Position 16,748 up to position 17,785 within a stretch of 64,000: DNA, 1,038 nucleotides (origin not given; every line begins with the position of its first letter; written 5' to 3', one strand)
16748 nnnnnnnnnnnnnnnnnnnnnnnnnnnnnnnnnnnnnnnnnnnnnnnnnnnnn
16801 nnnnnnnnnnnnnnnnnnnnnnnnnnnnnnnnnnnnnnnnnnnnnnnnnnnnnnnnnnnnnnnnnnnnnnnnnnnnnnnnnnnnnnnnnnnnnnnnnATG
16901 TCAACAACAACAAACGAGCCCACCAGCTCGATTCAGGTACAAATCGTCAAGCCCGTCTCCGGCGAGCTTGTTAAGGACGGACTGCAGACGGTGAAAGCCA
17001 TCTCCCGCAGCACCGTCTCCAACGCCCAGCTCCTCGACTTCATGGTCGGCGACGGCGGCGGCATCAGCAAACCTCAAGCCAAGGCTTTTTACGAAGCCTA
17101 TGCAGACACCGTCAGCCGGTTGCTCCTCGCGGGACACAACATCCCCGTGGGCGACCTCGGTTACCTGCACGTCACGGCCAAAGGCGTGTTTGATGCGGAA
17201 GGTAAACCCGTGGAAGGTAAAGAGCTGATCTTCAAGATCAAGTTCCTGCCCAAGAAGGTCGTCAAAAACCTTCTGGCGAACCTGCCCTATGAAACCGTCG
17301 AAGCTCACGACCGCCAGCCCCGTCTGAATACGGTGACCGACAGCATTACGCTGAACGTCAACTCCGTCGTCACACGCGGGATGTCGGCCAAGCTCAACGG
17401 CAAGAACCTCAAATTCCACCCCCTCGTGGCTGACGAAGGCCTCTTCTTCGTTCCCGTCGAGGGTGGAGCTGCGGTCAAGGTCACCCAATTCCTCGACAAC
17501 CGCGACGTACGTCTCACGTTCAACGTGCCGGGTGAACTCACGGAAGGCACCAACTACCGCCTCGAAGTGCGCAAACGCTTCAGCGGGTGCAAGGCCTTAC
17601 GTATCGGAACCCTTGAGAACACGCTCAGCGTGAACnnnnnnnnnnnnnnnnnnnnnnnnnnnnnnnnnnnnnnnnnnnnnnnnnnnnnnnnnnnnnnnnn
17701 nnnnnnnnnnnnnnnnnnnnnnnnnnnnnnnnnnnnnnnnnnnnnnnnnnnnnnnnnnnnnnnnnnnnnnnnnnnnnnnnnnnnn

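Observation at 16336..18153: HU-like/DUF4469 gene inside a repeat-bounded non-coding cassette (copy 1)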

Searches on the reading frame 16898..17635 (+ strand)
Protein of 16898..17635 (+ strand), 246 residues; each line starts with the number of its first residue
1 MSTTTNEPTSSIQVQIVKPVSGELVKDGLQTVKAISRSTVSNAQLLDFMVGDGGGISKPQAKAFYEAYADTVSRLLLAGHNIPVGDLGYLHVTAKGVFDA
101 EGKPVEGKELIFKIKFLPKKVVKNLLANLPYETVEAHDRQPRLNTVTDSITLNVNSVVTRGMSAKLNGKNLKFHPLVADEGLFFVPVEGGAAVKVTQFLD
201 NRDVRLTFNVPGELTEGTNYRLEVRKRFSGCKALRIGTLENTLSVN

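Call 8: search_protein_families(library=pfam, proteins=[window:16898-17635:+], max_evalue=0.01)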
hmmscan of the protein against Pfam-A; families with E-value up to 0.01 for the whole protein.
window:16898-17635:+ (246 aa): 3 families
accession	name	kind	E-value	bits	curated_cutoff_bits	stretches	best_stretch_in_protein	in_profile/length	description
PF14734.12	DUF4469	-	4e-15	56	22.6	1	144-230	2-89/101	Domain of unknown function (DUF4469) with IG-like fold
PF14848.11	HU-DNA_bdg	-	1.7e-05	25.3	30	1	33-132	22-120/124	DNA-binding domain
PF18291.6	HU-HIG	-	9e-05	22.9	26.2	1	32-127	24-119/125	HU domain fused to wHTH, Ig, or Glycine-rich motif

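Call 15: find_homologous_proteins(query=window:16898-17635:+)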
Query window:16898-17635:+ (246 aa): 4 proteins with E <= 0.001 among 628 candidates.
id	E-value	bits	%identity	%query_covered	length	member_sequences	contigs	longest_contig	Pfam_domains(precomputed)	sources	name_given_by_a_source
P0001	2.6e-144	497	92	100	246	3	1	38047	PF14848.12,PF14734.13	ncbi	-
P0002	1.8e-128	445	84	100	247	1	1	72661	PF14848.12,PF18291.7,PF14734.13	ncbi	-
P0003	1.1e-115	403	73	99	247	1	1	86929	PF14734.13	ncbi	-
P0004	6.9e-6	44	30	57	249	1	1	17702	PF14848.12,PF14734.13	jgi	-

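Call 16: find_encoding_contigs(protein=P0001, flank=4000, max_places=3)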
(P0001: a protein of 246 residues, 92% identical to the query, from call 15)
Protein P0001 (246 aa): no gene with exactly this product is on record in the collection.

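Call 17: find_encoding_contigs(protein=P0002, flank=4000, max_places=3)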
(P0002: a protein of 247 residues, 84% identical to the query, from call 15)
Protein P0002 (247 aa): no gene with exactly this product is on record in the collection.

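Call 18: find_encoding_contigs(protein=P0003, flank=4000, max_places=3)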
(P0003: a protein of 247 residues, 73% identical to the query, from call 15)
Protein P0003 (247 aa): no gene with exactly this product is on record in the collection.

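Call 21: list_cluster_members(proteins=[P0001, P0002, P0003, P0004])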
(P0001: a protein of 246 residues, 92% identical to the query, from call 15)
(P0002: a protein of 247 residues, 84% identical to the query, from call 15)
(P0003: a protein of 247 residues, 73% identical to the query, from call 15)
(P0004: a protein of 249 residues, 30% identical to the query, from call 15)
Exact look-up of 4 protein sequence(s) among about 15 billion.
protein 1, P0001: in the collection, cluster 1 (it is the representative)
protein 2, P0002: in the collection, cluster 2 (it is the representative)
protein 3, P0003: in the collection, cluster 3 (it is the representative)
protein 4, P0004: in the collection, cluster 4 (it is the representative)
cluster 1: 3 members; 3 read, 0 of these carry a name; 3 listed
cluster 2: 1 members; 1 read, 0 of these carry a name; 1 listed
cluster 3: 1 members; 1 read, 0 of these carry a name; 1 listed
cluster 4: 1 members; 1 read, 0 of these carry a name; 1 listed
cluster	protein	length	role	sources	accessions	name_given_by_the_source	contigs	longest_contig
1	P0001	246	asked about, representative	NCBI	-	-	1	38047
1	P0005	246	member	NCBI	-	-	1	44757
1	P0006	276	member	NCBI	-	-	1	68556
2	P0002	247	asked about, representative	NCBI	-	-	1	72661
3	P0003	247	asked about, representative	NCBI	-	-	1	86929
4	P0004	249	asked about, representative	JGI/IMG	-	-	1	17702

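Call 22: find_encoding_contigs(protein=P0004, flank=5000, max_places=3)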
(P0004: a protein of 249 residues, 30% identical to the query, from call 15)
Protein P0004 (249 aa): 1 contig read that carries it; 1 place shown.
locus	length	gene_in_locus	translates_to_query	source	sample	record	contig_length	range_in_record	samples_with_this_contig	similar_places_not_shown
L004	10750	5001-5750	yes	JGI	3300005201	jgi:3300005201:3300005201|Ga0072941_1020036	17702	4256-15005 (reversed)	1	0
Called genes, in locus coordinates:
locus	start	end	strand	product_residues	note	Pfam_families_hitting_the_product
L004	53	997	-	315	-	-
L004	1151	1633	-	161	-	-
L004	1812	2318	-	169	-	-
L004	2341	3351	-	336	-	PF00005:ABC_tran, PF13401:AAA_22 (weak), PF08352:oligo_HPY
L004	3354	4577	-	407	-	-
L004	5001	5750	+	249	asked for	PF14848:HU-DNA_bdg, PF14734:DUF4469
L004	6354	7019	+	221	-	-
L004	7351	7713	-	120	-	PF12844:HTH_19, PF13560:HTH_31 (weak), PF01381:HTH_3, PF13443:HTH_26 (faint)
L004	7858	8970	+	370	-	-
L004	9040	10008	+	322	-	-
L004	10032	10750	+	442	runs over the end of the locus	-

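Call 35: find_related_loci(query=A3, collection=viral_contigs, flank=4000)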
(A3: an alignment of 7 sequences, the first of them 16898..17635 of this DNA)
Query A3 (246 aa) in viral_contigs; peptide patterns used: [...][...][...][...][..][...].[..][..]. (x = any residue, [..] = any of these).
28 stretches matched a pattern, but none encodes a relative of the query by tblastn (E <= 1e-3).

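Call 37: find_related_loci(query=A4, collection=metagenome_contigs, flank=4000)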
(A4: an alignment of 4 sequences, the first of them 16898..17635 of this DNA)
Query A4 (246 aa) in metagenome_contigs; peptide patterns used: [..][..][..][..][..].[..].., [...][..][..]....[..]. (x = any residue, [..] = any of these).
223 stretches matched a pattern; 2 encode a relative of the query (tblastn E <= 1e-3); 2 distinct loci.
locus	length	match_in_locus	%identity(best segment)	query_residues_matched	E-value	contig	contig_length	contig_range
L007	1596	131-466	43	132-245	3e-17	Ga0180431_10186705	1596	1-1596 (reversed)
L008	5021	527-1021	23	64-230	4e-7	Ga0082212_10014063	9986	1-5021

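Call 52: search_dna_similar(query=window:16898-17635:+, collection=plasmids, mode=protein, max_evalue=0.001, max_rows=20)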
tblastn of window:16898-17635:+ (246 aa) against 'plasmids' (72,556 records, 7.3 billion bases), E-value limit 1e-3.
No match.

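Call 53: search_dna_similar(query=window:16898-17635:+, collection=phages, mode=protein, max_evalue=0.01, max_rows=20)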
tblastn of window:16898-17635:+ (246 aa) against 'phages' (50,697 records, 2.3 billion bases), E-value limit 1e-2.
Records with a match: 1; places in all: 1; records where one place covers at least 80% of the query: 0.
Best place of each record, by identity: <60% 1.
By first word of the organism name: Bacteriophage 1.
By host as written in the record: - 1.
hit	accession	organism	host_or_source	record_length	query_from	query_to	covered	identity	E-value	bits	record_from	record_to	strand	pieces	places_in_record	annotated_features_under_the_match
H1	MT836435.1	Bacteriophage sp.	human fecal samples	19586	84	235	62%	26.0%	5e-6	53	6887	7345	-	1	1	record has no annotation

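Call 54: search_solved_structures(query=A3, max_evalue=0.01, show_alignments=1)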
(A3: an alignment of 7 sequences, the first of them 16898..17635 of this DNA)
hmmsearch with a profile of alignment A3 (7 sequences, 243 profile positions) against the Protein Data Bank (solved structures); distinct sequences matched with E-value up to 0.01: 2.
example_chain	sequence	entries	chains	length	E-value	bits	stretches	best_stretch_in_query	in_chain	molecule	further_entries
4fmr_A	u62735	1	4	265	3.2e-14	55.7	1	28-231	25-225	uncharacterized hypothetical protein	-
5eka_A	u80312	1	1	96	5.2e-05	25.6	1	33-91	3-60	DNA-binding protein HU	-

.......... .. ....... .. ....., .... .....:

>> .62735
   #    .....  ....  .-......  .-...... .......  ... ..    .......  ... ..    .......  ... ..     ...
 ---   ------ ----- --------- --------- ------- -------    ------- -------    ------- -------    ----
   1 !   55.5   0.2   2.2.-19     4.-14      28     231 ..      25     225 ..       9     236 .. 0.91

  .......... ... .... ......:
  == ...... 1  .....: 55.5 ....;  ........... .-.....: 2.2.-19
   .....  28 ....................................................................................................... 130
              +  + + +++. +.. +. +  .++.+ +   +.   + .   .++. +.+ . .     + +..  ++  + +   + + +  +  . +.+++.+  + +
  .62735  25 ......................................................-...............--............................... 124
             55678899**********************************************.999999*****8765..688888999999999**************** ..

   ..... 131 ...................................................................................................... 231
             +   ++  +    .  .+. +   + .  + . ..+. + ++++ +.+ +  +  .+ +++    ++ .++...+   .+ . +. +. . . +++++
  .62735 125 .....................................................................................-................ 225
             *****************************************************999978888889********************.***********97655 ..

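Call 56: search_protein_representatives(alignment_id=A3)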
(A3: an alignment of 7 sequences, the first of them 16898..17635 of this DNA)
Query: 7 sequences, 243 profile positions. Proteins with E-value up to 0.001 (for the whole library): 2414; up to 1e-10: 1251; up to 1e-30: 38. The best 150 are listed.
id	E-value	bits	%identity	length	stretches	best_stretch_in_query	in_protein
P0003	1.4e-115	400.8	-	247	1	2-243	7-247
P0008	1.8e-80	285.8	-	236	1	7-242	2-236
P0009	5.8e-48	179.4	-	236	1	7-242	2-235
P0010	5.9e-44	166.3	-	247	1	3-242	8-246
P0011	2.5e-41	157.7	-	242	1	13-242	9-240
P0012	9.5e-41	155.8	-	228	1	21-239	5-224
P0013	4.5e-40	153.6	-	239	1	25-242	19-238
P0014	5.4e-40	153.3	-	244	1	7-243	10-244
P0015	1.3e-39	152.1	-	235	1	7-242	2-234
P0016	5.9e-38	146.6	-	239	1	6-239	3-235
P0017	3.5e-37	144.1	-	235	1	8-241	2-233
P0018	1.0e-36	142.5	-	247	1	3-243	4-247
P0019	1.1e-35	139.2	-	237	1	7-242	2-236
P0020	1.5e-35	138.8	-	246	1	26-232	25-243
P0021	2.2e-35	138.2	-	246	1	4-242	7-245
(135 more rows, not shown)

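Call 58: find_homologous_proteins(query=A5, max_evalue=1e-10)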
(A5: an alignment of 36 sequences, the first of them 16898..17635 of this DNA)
Query A5 (36 sequences) (246 aa, profile of the alignment): 570 proteins with E <= 1e-10 among 7124 candidates; the best 120 are listed.
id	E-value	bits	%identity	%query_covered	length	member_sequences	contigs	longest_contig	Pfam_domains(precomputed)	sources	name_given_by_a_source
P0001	2.8e-78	280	92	100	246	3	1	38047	PF14848.12,PF14734.13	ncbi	-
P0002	4.4e-78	280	84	100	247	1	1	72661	PF14848.12,PF18291.7,PF14734.13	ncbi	-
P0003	7.9e-76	272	73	99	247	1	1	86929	PF14734.13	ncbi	-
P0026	8.5e-60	220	19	83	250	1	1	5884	PF14848.12,PF14734.13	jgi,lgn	jgi:hypothetical protein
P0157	7.7e-59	217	25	69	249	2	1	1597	PF14848.12,PF14734.13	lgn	-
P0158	8.6e-59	217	32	58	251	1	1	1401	PF14848.12,PF14734.13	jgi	jgi:hypothetical protein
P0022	1.9e-58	216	22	56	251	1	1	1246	PF14848.12,PF14734.13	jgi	jgi:hypothetical protein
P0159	6.2e-58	214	23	74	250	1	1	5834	PF14848.12,PF14734.13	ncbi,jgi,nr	ncbi:MAG: DUF4469 domain-containing protein [Treponema sp.]|jgi:hypothetical protein|nr:DUF4469 doma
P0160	6.2e-58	214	24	63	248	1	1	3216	PF14848.12,PF14734.13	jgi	jgi:hypothetical protein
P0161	2.0e-57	212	-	-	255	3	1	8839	PF14848.12,PF14734.13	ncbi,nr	ncbi:MAG: DUF4469 domain-containing protein [Treponema sp.]|nr:DUF4469 domain-containing protein [Tr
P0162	2.6e-57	212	28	58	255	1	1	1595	PF14848.12,PF14734.13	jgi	jgi:hypothetical protein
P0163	3.7e-57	211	27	66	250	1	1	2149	PF14848.12,PF14734.13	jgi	-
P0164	5.4e-57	211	26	58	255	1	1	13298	PF14848.12,PF14734.13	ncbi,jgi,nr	ncbi:MAG: DUF4469 domain-containing protein [Treponema sp.]|jgi:hypothetical protein|nr:DUF4469 doma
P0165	5.7e-57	211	20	57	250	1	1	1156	PF14848.12,PF14734.13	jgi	jgi:hypothetical protein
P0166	8.0e-57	210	27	64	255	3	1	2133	PF14848.12,PF14734.13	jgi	jgi:hypothetical protein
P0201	5.8e-55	204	26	66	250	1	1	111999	PF14848.12,PF14734.13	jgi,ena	-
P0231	4.8e-54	201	21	94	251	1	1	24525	PF14848.12,PF14734.13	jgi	-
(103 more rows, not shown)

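Call 59: find_encoding_contigs(protein=P0009, flank=3000, max_places=3)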
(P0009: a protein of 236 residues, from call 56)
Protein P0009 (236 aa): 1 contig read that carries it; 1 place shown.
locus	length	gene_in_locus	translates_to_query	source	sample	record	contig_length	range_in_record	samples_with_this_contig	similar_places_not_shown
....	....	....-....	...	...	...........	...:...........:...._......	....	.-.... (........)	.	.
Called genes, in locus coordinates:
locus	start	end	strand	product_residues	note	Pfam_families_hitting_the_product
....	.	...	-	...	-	?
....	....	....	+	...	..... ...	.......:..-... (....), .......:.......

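Call 60: find_encoding_contigs(protein=P0010, flank=3000, max_places=3)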
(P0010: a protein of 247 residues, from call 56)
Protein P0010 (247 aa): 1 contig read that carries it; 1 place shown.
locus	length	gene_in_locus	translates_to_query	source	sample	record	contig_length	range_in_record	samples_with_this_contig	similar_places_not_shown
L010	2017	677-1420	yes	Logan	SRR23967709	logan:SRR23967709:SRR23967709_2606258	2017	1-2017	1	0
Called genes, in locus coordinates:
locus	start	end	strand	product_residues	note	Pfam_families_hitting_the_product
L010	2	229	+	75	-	?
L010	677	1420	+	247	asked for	PF14734:DUF4469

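Call 64: find_encoding_contigs(protein=P0011, flank=3000, max_places=3)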
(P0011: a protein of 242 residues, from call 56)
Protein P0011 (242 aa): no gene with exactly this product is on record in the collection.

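Call 65: find_encoding_contigs(protein=P0014, flank=3000, max_places=3)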
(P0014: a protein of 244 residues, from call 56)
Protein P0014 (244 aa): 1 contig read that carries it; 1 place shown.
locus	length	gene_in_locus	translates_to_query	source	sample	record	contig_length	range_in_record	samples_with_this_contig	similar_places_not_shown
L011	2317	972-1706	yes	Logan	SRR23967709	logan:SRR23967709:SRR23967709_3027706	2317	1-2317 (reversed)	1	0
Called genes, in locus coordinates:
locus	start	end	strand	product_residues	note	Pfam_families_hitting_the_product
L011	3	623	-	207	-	?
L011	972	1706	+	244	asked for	PF18291:HU-HIG (weak), PF14734:DUF4469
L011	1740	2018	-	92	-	-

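Call 67: get_annotated_region(hit=H1, flank=3000)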
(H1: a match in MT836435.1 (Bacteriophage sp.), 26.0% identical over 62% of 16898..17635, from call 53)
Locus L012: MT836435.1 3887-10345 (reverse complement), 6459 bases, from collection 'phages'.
description: UNVERIFIED: Bacteriophage sp. clone scaffold_2205 genomic sequence.
organism: Bacteriophage sp. (NCBI taxid 38018)
taxonomy: Viruses
host: -; source: human fecal samples; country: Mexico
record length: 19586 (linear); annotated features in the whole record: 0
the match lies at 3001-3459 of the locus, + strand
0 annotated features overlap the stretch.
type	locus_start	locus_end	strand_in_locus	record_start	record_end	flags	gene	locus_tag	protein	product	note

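Call 71: find_encoding_contigs(protein=P0201, flank=10000, max_places=3)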
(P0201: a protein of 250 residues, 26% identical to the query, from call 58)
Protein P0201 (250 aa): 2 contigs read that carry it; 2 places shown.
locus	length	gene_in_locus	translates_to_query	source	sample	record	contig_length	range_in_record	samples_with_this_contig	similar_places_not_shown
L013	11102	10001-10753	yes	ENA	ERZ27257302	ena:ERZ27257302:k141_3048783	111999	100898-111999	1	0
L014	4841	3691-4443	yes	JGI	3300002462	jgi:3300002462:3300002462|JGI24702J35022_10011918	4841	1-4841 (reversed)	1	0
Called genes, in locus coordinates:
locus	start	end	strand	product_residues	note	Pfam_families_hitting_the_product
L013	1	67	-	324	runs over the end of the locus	PF14238:DUF4340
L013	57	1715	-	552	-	PF23357:DUF7088, PF09822:ABC_transp_aux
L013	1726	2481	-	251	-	PF12679:ABC2_membrane_2, PF13346:ABC2_membrane_5 (faint), PF12698:ABC2_membrane_3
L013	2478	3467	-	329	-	PF00005:ABC_tran, PF13304:AAA_21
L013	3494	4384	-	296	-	PF00753:Lactamase_B, PF13691:Lactamase_B_4 (faint), PF23023:Anti-Pycsar_Apyc1, PF12706:Lactamase_B_2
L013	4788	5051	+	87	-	PF14384:BrnA_antitoxin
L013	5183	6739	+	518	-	PF03553:Na_H_antiporter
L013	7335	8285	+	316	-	PF13651:EcoRI_methylase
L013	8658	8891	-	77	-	PF02604:PhdYeFM_antitox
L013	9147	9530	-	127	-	PF13366:PDDEXK_3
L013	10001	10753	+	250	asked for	PF14848:HU-DNA_bdg, PF14734:DUF4469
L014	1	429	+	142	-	PF03553:Na_H_antiporter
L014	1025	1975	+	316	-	PF13651:EcoRI_methylase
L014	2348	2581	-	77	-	PF02604:PhdYeFM_antitox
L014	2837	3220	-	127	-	PF13366:PDDEXK_3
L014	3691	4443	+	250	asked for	PF14848:HU-DNA_bdg, PF14734:DUF4469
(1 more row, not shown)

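Call 72: find_encoding_contigs(protein=P0231, flank=10000, max_places=3)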
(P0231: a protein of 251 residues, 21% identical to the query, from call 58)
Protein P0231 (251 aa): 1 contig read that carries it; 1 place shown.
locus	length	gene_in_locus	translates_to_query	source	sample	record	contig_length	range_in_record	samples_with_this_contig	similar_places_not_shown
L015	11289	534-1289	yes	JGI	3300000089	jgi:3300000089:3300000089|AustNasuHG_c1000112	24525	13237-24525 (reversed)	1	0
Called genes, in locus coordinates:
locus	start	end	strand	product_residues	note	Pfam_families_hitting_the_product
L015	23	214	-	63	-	-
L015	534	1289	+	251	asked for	PF14848:HU-DNA_bdg, PF14734:DUF4469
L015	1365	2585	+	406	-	-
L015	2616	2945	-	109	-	PF01381:HTH_3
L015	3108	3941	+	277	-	PF01435:Peptidase_M48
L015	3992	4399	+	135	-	PF05656:DUF805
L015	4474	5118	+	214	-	PF05656:DUF805, PF13240:Zn_Ribbon_1 (weak)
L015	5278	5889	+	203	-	PF17032:Zn_ribbon_15 (faint), PF24463:DUF7577 (faint), PF12773:DZR, PF13240:Zn_Ribbon_1 (weak), PF13248:Zn_ribbon_3 (weak), PF18912:DZR_2 (faint), PF12773:DZR, PF13240:Zn_Ribbon_1 (weak), +1 more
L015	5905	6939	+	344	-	PF13240:Zn_Ribbon_1 (weak)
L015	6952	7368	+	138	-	PF12773:DZR (weak), PF13240:Zn_Ribbon_1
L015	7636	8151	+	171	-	PF05198:IF3_N, PF00707:IF3_C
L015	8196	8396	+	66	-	PF01632:Ribosomal_L35p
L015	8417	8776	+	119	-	PF00453:Ribosomal_L20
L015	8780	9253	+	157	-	PF06005:ZapB (weak)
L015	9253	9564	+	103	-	PF05164:ZapA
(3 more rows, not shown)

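Call 77: find_related_loci(query=L012:2770-3582:+, collection=viral_contigs, flank=4000)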
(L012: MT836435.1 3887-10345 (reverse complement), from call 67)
Query L012:2770-3582:+ (271 aa) in viral_contigs; peptide patterns used: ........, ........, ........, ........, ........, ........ (x = any residue, [..] = any of these).
13 stretches matched a pattern, but none encodes a relative of the query by tblastn (E <= 1e-3).

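Call 89: search_dna_similar(query=L012:2770-3582:+, collection=plasmids, mode=protein, max_evalue=0.00001, max_rows=40)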
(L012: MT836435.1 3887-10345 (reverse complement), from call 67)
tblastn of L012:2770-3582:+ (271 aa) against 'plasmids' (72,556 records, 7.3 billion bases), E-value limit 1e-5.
Records with a match: 8; places in all: 8; records where one place covers at least 80% of the query: 6.
Best place of each record, by identity: <60% 8.
By first word of the organism name: Parabacteroides 6; Treponema 1; Fulvitalea 1.
By predicted mobility (MOB-suite, as given by PLSDB): non-mobilizable 8.
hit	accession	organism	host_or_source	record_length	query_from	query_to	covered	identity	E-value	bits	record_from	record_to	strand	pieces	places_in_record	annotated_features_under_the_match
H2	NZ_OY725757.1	Parabacteroides distasonis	-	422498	5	241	87%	58.6%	1e-81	274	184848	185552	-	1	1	DUF4469 domain-containing protein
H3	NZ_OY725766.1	Parabacteroides distasonis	-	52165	5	241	87%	48.1%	1e-66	231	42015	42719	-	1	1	DNA-binding domain-containing protein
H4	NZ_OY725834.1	Parabacteroides distasonis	-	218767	34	239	76%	34.5%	3e-22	103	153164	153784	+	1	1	DNA-binding domain-containing protein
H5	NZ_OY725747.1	Parabacteroides distasonis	-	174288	13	241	84%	30.5%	2e-13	101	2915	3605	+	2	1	DNA-binding domain-containing protein | DUF4469 domain-containing protein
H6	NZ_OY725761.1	Parabacteroides distasonis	-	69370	13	234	82%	30.0%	7e-14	79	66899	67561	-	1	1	DNA-binding domain-containing protein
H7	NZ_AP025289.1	Treponema saccharophilum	-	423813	9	230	82%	27.5%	7e-10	67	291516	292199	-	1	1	DUF4469 domain-containing protein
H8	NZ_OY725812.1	Parabacteroides distasonis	-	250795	25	233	77%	27.2%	5e-14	79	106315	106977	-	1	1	DNA-binding domain-containing protein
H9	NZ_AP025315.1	Fulvitalea axinellae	-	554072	7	233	84%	24.1%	2e-9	65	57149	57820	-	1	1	DNA-binding domain-containing protein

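Call 90: search_dna_similar(query=L012:2770-3582:+, collection=phages, mode=protein, max_evalue=0.00001, max_rows=40)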
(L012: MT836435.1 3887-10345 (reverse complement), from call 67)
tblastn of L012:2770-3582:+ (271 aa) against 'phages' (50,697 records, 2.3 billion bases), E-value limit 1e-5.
Records with a match: 3; places in all: 3; records where one place covers at least 80% of the query: 2.
Best place of each record, by identity: >=99% 1; <60% 2.
By first word of the organism name: Bacteriophage 3.
By host as written in the record: - 3.
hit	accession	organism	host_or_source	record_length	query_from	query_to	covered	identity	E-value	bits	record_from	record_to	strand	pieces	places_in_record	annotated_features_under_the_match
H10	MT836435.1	Bacteriophage sp.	human fecal samples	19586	1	241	89%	100.0%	3e-156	486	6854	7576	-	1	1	record has no annotation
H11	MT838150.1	Bacteriophage sp.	human fecal samples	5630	6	234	85%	32.6%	2e-22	102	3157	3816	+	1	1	record has no annotation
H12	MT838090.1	Bacteriophage sp.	human fecal samples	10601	40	187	55%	29.2%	2e-6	55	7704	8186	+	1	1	record has no annotation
